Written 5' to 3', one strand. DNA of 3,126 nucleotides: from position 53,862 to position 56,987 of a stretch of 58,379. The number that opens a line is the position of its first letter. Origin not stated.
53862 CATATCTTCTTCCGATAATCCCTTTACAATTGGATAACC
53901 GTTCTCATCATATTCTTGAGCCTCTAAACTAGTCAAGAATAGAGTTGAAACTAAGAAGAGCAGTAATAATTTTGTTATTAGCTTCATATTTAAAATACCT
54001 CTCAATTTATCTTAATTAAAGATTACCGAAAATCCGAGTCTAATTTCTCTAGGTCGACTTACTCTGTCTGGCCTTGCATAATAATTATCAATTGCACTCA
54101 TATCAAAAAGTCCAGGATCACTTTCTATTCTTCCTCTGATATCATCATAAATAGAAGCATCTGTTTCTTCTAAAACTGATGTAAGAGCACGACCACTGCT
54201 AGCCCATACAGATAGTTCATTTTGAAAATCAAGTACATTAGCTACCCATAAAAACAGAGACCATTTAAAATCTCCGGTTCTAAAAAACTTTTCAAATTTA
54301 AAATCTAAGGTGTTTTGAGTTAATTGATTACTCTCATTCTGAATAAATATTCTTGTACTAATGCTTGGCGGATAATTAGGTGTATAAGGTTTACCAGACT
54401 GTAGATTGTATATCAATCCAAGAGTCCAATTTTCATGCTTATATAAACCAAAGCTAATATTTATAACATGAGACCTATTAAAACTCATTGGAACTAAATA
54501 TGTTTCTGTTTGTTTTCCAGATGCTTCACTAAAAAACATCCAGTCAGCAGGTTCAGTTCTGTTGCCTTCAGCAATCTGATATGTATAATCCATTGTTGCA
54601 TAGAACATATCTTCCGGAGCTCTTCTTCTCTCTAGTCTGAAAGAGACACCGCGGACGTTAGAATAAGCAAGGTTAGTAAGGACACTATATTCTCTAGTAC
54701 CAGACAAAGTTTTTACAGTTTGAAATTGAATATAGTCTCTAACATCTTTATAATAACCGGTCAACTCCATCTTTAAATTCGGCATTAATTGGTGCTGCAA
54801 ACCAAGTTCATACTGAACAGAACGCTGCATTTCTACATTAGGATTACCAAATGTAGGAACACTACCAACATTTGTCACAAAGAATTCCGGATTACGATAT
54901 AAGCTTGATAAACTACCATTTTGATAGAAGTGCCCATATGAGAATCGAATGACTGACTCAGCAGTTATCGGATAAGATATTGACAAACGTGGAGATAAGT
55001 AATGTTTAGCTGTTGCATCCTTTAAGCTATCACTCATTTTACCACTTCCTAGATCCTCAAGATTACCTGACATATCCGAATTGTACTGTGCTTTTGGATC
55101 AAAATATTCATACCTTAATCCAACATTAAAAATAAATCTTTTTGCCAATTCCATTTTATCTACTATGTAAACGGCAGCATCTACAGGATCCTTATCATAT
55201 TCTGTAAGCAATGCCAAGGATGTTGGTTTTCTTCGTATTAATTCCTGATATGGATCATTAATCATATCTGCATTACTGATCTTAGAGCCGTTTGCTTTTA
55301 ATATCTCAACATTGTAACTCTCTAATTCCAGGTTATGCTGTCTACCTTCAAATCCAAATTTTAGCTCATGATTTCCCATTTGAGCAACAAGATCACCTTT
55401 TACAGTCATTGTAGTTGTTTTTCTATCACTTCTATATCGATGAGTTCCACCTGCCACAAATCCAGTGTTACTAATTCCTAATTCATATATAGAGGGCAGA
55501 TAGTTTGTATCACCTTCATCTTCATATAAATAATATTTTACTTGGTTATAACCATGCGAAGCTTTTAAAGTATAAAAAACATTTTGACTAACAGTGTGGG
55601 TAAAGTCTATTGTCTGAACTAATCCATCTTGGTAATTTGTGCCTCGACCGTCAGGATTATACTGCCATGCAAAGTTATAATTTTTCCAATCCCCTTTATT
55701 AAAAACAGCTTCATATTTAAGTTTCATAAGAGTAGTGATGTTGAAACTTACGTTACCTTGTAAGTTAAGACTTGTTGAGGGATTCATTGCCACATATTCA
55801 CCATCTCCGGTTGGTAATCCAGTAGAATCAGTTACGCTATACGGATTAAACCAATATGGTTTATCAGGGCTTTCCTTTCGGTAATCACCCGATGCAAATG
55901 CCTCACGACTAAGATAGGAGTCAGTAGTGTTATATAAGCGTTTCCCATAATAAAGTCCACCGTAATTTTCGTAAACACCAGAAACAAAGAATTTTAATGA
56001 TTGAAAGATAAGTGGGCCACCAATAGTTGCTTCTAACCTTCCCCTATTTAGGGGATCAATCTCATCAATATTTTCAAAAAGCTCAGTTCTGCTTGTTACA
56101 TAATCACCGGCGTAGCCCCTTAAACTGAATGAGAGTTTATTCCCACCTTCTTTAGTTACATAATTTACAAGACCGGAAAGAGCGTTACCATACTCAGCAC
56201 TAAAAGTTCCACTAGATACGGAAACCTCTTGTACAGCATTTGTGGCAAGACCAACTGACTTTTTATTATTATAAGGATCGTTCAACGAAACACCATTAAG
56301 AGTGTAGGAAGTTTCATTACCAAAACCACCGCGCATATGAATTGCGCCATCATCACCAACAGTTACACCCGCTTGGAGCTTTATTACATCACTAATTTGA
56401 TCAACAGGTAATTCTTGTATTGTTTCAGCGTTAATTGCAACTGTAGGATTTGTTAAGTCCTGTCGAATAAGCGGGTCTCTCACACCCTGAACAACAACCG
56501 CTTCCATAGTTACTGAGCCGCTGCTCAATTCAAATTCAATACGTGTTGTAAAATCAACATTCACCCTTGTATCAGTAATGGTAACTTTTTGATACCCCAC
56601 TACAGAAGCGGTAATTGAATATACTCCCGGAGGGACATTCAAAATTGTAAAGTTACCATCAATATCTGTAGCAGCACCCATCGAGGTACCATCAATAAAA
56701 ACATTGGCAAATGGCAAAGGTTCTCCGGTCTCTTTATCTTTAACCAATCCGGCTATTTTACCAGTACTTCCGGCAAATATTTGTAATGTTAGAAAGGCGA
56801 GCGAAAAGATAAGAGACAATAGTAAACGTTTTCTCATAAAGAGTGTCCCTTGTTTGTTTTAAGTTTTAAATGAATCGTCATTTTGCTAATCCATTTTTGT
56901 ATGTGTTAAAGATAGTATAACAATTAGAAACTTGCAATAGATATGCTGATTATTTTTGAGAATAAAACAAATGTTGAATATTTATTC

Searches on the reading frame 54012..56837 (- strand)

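Call 66: search_protein_families(library=pfam, proteins=[window:54012-56837:-], max_evalue=0.00001)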
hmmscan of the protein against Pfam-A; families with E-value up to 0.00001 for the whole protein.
window:54012-56837:- (941 aa): 5 families
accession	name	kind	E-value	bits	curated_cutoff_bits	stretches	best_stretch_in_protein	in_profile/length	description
PF00593.30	TonB_dep_Rec_b-barrel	-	2.3e-23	84.2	27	1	369-867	38-435/436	TonB dependent receptor-like, beta-barrel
PF13715.12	CarbopepD_reg_2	-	6.8e-21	74.6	32.2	1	28-116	1-88/88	CarboxypepD_reg-like domain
PF25183.1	OMP_b-brl_4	-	6e-18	65.1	30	1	356-675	154-503/838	Outer membrane beta barrel domain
PF13620.12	CarboxypepD_reg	-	1.5e-17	64.1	32.3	1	28-104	2-81/82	Carboxypeptidase regulatory-like domain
PF07715.20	Plug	-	3.2e-10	40.9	23.9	1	126-222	3-106/107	TonB-dependent Receptor Plug Domain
